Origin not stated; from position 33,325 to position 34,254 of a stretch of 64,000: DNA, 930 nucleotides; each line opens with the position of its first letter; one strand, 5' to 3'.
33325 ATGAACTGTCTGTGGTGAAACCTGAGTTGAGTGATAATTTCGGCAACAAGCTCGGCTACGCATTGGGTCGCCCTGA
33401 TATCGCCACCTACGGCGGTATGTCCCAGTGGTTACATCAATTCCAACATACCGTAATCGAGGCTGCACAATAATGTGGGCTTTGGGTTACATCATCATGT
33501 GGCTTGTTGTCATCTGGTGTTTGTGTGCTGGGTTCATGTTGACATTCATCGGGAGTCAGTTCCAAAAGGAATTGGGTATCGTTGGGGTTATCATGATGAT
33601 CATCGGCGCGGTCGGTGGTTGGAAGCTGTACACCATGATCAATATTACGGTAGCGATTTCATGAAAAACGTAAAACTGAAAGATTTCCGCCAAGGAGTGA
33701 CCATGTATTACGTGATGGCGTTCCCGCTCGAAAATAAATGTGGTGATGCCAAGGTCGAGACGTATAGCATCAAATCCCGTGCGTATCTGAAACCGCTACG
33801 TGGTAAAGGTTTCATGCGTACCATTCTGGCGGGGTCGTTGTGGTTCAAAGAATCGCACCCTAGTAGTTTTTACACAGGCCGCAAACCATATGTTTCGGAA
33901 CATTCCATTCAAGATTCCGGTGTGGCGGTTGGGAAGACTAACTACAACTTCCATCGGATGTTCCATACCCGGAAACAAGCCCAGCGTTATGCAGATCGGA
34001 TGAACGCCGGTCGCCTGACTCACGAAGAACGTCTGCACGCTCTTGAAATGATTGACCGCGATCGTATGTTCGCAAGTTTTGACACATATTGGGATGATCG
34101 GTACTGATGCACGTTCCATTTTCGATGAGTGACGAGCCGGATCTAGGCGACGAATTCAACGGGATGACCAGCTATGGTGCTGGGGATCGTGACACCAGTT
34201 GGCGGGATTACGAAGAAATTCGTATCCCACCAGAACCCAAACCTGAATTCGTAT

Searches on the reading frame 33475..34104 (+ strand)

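Call 88: search_protein_families(library=pfam, proteins=[window:33475-34104:+], max_evalue=0.001)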
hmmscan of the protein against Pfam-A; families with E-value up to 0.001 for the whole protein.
window:33475-34104:+ (210 aa): 1 family
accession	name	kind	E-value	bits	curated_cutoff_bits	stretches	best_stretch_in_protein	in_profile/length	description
PF23772.1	Phage_g100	-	7.7e-19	69.2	27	1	66-175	2-104/105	Phage g100-like protein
